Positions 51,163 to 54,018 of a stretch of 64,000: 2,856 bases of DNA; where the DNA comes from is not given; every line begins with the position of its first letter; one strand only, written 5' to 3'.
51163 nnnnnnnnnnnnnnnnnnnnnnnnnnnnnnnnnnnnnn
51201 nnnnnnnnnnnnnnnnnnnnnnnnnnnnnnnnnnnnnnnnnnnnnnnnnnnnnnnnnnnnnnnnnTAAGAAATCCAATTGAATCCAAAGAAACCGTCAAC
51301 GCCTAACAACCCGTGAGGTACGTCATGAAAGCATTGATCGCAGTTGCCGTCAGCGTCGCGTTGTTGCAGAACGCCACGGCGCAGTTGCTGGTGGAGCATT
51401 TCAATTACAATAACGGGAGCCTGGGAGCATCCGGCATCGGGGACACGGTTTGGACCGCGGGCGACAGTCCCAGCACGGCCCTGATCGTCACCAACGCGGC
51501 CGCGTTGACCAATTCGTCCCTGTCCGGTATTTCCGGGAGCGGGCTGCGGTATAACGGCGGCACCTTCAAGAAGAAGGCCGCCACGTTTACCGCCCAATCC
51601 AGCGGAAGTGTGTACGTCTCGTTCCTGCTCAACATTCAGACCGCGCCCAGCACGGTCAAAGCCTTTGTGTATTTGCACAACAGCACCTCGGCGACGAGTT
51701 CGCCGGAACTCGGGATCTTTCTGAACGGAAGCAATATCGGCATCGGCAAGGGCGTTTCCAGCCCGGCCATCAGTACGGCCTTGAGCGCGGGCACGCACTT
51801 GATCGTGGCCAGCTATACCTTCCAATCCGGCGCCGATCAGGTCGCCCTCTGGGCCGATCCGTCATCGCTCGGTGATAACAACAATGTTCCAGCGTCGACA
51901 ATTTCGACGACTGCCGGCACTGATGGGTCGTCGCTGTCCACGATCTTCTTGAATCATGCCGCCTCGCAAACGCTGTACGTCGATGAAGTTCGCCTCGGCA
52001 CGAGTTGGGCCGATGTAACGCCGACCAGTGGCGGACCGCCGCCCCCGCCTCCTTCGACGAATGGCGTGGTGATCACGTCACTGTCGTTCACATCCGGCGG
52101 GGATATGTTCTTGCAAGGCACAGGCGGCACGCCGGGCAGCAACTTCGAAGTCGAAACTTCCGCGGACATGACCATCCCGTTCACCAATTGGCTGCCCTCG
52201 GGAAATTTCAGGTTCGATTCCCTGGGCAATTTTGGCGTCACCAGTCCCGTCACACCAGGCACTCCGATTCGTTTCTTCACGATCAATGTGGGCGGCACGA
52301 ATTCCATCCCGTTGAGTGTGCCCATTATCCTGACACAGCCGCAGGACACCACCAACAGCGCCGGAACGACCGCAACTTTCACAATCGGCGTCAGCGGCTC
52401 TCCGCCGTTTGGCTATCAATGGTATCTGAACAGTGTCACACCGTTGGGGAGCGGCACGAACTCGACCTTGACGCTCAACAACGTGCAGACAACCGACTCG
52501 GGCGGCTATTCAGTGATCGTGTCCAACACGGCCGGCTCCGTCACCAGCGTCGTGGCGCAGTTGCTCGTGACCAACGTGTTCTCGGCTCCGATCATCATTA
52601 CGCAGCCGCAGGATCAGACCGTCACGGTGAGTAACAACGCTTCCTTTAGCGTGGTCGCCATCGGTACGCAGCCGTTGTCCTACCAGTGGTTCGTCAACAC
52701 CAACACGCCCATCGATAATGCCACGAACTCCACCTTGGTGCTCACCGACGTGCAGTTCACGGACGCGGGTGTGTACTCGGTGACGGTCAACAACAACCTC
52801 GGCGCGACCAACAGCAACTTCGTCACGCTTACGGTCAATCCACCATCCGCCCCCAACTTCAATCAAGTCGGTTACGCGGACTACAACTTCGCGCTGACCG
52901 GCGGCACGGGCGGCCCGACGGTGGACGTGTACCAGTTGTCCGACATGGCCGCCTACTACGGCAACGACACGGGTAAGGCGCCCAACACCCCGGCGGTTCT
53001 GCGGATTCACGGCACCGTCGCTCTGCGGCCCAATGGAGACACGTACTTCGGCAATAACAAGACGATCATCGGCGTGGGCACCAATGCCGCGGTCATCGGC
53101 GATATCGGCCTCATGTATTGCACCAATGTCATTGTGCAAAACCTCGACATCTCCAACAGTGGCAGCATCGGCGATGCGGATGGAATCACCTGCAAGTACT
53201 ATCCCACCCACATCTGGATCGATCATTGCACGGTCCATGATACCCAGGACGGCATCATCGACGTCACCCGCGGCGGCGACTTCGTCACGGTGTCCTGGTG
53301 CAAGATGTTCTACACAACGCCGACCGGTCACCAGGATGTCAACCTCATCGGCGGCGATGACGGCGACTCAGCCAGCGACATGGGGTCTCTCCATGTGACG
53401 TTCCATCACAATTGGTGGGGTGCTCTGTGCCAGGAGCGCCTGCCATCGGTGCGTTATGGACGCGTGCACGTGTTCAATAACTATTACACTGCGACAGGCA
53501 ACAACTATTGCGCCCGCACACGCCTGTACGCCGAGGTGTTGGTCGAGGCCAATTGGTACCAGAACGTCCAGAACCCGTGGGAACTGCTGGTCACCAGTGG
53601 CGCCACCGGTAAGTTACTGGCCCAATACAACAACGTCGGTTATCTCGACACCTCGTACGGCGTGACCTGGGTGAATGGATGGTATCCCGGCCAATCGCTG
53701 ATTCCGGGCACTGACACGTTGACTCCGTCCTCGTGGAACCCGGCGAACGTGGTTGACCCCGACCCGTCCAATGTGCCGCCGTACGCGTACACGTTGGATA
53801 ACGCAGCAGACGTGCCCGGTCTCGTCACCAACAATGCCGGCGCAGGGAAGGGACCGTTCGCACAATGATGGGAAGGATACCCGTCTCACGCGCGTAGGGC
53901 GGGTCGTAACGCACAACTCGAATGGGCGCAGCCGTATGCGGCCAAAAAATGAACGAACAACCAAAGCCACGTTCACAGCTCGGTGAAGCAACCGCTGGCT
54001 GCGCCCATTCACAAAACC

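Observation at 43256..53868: Tandem array of five secreted beta-helix polysaccharide lyases built from shuffled modules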

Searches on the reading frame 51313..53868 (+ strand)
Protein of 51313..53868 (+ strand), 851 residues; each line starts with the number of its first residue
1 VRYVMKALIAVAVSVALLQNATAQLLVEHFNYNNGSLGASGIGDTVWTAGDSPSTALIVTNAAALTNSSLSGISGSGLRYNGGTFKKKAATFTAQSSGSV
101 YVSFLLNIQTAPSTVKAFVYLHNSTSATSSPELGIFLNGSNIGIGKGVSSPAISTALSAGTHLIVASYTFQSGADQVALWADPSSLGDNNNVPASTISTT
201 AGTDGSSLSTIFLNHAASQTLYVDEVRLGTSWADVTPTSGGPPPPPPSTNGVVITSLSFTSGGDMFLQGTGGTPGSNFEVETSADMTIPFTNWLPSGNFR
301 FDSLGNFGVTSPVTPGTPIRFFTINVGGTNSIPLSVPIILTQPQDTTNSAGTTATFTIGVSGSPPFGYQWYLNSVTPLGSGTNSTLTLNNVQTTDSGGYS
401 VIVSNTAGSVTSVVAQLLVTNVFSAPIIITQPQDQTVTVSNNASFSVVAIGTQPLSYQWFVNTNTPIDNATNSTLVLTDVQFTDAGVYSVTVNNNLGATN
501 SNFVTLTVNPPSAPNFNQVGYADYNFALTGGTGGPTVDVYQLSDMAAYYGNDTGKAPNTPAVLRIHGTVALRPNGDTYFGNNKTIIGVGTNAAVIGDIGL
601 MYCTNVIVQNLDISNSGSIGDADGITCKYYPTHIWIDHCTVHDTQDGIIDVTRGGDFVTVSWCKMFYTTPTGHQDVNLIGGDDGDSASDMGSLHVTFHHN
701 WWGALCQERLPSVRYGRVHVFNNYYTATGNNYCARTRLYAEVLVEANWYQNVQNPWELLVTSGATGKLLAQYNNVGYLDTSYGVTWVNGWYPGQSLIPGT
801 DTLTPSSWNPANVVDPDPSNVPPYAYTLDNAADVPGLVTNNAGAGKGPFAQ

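Call 5: search_protein_families(library=pfam, proteins=[window:51313-53868:+], max_evalue=0.01)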
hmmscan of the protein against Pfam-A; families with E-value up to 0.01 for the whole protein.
window:51313-53868:+ (851 aa): 7 families
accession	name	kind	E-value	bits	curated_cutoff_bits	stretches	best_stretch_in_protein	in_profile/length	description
PF00544.25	Pectate_lyase_4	-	8.6e-32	110.9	24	1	579-749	33-211/211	Pectate lyase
PF13927.12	Ig_3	-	1.2e-21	77.4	30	2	337-405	2-78/78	Immunoglobulin domain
PF07679.22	I-set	-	5.8e-20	71.6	23.7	2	339-413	3-85/90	Immunoglobulin I-set domain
PF13895.12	Ig_2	-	7.3e-08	33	27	1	341-412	5-72/79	Immunoglobulin domain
PF00047.31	ig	-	2.6e-07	31.3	21.8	1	346-413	3-80/81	Immunoglobulin domain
PF07686.23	V-set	-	0.00026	21.6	26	0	468-508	68-108/109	Immunoglobulin V-set domain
PF16706.11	Izumo-Ig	-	0.0043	17.4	26.7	0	370-414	35-79/88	Izumo-like Immunoglobulin domain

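Call 6: search_protein_families(library=ncbifam, proteins=[window:51313-53868:+], max_evalue=0.01)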
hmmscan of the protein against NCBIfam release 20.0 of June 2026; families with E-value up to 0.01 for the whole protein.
window:51313-53868:+ (851 aa): 0 families

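Call 11: search_solved_structures(query=window:51313-53868:+, show_alignments=2, max_evalue=0.001)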
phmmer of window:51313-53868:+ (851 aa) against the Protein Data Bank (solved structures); distinct sequences matched with E-value up to 0.001: 54.
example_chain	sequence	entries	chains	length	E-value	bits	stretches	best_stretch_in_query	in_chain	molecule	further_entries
7bbv_A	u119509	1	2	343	2.4e-27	98.8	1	516-751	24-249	Pectate lyase B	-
7xks_A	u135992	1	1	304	8.5e-27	97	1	515-755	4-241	Pectate lyase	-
9ncf_S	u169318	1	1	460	1.8e-26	95.9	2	335-509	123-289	Immunoglobulin-like domain protein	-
3zsc_A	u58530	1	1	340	3.5e-26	94.9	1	515-849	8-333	PECTATE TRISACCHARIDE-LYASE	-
9c2d_S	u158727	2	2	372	5.3e-23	84.4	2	336-510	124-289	Tail protein | Putative tail protein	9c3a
3vmv_A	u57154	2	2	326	7.2e-18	67.4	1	519-755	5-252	Pectate lyase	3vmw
1vbl_A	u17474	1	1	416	5.1e-14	54.7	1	577-728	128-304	pectate lyase 47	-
1pcl_A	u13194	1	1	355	8.1e-14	54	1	519-727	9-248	PECTATE LYASE E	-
1pxz_A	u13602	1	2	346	1.3e-13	53.4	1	597-747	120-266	Major pollen allergen Jun a 1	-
6fi2_A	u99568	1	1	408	8.7e-13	50.6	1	524-751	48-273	VexL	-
3b43_A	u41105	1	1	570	8.5e-12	47.3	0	349-517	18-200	Titin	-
3krg_A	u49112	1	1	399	2.5e-11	45.8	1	582-729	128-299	Pectate lyase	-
1jrg_A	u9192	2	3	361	2.6e-11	45.7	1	518-728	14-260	Pectate lyase | pectate lyase A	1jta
5amv_A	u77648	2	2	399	2.6e-11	45.7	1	582-729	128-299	PECTATE LYASE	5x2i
1bn8_A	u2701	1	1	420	4.6e-11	44.9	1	582-729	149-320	PROTEIN (PECTATE LYASE)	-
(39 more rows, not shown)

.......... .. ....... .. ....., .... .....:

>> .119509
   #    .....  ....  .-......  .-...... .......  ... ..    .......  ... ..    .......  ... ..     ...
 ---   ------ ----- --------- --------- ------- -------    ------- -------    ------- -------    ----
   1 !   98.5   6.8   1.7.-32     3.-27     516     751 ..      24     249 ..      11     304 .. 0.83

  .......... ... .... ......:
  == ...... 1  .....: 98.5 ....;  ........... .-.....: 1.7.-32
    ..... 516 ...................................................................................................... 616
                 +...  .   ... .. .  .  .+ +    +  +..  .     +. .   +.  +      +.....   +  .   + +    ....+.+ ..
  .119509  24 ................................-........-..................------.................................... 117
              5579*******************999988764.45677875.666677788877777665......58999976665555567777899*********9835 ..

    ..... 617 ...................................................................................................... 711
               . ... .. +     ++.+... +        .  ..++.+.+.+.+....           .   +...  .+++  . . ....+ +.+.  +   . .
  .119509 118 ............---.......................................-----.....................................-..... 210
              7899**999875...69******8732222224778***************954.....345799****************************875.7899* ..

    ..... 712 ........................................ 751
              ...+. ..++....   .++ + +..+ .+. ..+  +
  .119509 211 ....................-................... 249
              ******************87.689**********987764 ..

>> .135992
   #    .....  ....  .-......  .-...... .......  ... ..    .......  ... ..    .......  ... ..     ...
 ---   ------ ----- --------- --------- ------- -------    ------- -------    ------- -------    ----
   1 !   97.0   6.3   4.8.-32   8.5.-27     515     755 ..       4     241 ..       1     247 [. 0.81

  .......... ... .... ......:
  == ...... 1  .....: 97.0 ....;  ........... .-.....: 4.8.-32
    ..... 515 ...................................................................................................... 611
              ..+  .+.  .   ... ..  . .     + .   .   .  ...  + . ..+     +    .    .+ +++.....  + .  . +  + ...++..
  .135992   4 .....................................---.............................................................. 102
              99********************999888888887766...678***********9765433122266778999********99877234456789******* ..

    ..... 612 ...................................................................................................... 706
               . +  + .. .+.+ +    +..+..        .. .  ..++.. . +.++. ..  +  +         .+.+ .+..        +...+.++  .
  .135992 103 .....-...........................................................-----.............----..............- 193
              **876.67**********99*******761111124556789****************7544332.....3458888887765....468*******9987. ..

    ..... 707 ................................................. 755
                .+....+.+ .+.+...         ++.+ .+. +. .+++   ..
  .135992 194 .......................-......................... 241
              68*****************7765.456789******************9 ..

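Call 12: find_encoding_contigs(protein=window:51313-53868:+, flank=10000, max_places=6)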
Protein window:51313-53868:+ (851 aa): no gene with exactly this product is on record in the collection.
